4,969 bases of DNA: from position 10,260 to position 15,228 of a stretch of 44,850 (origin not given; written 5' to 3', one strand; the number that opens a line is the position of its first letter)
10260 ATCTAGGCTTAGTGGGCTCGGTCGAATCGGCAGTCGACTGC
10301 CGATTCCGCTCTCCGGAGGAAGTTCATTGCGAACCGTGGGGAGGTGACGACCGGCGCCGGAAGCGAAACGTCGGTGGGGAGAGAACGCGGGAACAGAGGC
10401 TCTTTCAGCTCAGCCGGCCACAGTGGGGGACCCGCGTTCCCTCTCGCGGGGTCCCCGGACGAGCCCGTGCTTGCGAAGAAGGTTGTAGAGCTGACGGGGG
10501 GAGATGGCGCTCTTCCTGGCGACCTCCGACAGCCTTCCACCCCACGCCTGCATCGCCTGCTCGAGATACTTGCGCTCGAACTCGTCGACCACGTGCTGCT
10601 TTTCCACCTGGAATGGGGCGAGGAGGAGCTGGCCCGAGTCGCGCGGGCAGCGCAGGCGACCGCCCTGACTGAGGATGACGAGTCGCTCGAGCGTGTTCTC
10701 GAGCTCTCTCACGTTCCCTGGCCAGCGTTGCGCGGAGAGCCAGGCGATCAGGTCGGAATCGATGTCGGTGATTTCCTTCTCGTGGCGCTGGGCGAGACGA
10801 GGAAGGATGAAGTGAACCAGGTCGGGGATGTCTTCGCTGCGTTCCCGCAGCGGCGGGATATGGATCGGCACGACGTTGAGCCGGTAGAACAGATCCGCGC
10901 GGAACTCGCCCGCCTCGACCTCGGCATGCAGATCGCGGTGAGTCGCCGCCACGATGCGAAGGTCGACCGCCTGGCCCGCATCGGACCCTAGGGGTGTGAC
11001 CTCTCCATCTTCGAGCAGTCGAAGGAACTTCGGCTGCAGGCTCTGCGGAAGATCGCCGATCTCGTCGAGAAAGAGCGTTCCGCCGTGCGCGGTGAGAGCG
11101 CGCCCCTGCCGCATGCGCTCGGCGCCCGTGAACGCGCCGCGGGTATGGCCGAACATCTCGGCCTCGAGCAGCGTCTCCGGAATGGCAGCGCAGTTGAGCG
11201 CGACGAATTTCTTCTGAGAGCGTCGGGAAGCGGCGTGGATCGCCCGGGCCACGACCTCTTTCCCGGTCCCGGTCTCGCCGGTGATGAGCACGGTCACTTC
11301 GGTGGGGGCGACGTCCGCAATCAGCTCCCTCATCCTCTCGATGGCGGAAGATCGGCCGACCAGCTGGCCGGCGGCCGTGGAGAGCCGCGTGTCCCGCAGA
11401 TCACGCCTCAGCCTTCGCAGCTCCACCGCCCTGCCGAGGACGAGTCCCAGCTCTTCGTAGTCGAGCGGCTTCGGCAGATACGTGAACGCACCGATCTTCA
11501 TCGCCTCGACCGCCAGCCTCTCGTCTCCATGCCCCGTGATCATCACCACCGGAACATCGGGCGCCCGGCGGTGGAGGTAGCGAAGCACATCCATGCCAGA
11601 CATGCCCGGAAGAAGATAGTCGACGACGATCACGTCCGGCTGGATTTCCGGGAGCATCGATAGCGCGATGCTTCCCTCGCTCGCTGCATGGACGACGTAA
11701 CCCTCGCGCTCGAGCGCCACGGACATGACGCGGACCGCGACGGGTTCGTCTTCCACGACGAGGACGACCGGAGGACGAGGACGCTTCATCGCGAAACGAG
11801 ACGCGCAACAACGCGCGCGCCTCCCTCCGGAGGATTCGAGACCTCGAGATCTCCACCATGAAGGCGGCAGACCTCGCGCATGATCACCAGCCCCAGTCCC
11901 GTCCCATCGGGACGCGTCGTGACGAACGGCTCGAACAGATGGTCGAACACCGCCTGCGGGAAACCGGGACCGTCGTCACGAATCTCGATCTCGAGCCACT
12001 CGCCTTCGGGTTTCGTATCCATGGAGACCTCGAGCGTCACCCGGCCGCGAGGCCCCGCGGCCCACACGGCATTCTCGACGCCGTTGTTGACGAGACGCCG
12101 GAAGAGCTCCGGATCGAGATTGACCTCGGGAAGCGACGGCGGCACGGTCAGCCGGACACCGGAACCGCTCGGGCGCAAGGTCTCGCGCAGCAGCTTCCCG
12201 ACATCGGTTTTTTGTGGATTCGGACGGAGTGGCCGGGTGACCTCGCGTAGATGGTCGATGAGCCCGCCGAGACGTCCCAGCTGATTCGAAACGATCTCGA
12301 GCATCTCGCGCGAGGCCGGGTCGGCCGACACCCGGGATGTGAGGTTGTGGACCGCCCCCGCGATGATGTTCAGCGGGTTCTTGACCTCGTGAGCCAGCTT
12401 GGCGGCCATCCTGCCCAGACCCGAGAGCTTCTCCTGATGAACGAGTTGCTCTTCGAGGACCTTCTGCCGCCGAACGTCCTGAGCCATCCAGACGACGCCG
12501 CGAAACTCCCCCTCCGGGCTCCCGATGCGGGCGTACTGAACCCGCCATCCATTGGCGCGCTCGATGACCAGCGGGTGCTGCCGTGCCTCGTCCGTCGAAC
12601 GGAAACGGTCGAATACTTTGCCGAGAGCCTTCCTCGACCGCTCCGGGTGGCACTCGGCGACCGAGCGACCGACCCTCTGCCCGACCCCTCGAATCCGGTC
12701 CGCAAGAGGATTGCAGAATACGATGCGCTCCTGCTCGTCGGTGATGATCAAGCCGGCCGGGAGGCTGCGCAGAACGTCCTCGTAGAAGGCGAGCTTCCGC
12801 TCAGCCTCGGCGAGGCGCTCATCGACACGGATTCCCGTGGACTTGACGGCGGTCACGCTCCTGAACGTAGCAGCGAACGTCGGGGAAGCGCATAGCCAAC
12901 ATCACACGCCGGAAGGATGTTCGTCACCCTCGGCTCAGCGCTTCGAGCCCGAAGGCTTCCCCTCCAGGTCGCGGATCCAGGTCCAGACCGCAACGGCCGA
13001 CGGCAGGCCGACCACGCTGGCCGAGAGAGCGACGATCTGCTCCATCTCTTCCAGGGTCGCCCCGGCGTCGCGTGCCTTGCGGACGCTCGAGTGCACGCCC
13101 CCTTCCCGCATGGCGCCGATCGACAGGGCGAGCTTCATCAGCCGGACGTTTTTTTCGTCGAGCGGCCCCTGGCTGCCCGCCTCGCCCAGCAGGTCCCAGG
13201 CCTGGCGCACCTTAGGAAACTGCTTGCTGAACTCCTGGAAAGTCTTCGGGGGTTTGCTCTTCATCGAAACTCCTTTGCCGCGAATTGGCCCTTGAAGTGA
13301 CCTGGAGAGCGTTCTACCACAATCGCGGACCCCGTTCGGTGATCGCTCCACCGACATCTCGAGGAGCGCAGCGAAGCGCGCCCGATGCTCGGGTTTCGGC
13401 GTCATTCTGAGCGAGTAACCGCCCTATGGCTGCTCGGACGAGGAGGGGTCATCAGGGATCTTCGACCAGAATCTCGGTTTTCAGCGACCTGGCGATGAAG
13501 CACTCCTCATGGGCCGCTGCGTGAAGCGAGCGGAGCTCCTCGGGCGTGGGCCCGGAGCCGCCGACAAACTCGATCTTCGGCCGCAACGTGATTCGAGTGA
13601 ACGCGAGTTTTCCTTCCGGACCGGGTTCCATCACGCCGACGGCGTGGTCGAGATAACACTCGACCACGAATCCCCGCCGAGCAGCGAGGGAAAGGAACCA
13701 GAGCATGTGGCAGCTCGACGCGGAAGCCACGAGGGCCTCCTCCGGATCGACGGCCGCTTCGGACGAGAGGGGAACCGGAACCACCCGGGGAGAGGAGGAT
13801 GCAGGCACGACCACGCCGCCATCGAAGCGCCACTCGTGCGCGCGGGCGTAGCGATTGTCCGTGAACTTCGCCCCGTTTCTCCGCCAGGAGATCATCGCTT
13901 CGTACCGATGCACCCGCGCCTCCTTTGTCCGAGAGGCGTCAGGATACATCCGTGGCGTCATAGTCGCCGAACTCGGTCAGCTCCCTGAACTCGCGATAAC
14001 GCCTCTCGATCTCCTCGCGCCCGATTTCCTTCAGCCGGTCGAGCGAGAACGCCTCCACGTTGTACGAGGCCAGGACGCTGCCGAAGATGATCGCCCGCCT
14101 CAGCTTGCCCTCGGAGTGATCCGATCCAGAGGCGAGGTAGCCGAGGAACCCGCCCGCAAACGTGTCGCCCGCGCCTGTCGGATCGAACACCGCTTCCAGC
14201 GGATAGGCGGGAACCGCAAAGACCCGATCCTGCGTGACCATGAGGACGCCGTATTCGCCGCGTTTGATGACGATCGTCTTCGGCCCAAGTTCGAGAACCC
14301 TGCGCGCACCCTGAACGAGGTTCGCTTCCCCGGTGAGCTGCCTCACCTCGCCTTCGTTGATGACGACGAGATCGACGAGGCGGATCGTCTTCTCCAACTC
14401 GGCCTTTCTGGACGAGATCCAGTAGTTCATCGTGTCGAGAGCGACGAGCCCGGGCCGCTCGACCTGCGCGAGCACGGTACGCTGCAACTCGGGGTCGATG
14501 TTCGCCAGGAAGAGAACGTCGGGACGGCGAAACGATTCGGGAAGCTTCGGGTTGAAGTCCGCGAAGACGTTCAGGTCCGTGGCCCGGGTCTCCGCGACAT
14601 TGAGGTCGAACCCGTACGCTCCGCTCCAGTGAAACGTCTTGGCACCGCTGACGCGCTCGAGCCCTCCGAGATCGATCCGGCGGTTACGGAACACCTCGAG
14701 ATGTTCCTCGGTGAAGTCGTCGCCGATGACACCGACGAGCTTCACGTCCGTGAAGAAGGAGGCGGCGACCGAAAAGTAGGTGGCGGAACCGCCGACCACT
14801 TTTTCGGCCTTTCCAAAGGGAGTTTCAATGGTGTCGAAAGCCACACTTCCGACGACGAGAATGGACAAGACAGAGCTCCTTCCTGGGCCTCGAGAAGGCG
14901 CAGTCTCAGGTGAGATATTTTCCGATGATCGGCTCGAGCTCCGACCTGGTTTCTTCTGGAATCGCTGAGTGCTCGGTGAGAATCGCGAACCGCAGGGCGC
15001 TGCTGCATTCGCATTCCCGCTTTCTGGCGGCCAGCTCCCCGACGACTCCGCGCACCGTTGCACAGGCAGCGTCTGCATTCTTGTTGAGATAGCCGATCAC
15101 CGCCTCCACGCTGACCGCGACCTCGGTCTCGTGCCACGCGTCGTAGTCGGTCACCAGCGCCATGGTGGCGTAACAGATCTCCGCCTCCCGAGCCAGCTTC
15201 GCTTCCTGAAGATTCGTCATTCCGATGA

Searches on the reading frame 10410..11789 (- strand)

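Call 71: search_protein_families(library=pfam, proteins=[window:10410-11789:-], max_evalue=0.00001)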
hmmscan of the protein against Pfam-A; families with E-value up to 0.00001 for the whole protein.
window:10410-11789:- (459 aa): 7 families
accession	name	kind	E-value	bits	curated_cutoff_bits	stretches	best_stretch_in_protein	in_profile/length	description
PF00158.32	Sigma54_activat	-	1.3e-68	230.3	20.2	1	143-310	1-168/168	Sigma-54 interaction domain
PF00072.30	Response_reg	-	8.1e-30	103.7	30.2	1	9-114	1-106/111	Response regulator receiver domain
PF14532.12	Sigma54_activ_2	-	1.7e-22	80.6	25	1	144-314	1-138/138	Sigma-54 interaction domain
PF25601.1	AAA_lid_14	-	8.1e-21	74.1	27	1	315-380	1-66/87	AAA+ ATPase lid domain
PF02954.25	HTH_8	-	3.8e-09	36.6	22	1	402-440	3-41/42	Bacterial regulatory protein, Fis family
PF07728.20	AAA_5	-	1.9e-08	34.8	22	1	167-284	2-122/139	AAA domain (dynein-related subfamily)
PF13191.12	AAA_16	-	2.3e-06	28.7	32.6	1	142-208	1-79/167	AAA ATPase domain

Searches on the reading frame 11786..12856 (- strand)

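Call 71: search_protein_families(library=pfam, proteins=[window:11786-12856:-], max_evalue=0.00001)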
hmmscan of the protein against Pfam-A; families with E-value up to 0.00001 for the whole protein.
window:11786-12856:- (356 aa): 5 families
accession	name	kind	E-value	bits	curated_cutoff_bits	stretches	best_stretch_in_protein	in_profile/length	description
PF02518.31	HATPase_c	-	9.8e-24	84.4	26.4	1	248-353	2-107/111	Histidine kinase-, DNA gyrase B-, and HSP90-like ATPase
PF00512.31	HisKA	-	1.6e-10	41.3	26.9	1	148-208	3-62/66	His Kinase A (phospho-acceptor) domain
PF13596.12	PAS_10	-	8.4e-09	36.5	22.1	1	28-128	4-105/106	PAS domain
PF08448.16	PAS_4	-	8.1e-08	32.9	23.1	1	29-131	1-108/110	PAS fold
PF00989.32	PAS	-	6.5e-06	26.6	22.6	0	24-128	2-113/113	PAS fold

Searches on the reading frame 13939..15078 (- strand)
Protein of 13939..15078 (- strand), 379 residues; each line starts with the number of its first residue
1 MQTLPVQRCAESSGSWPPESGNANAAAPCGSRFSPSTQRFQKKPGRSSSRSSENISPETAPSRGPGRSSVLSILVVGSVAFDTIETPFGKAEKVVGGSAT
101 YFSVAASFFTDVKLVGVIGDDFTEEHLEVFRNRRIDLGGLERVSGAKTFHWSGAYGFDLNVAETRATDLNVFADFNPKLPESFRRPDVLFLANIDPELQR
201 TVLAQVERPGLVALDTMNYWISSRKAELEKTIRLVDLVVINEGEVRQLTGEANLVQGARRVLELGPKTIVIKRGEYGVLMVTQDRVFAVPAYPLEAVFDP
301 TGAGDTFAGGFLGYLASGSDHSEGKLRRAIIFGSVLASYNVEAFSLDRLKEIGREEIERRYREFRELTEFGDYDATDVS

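Call 71: search_protein_families(library=pfam, proteins=[window:13939-15078:-], max_evalue=0.00001)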
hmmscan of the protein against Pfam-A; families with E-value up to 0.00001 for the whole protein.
window:13939-15078:- (379 aa): 1 family
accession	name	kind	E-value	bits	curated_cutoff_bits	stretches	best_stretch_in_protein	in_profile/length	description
PF00294.29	PfkB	-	3.6e-26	92.6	25.8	1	75-343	6-292/302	pfkB family carbohydrate kinase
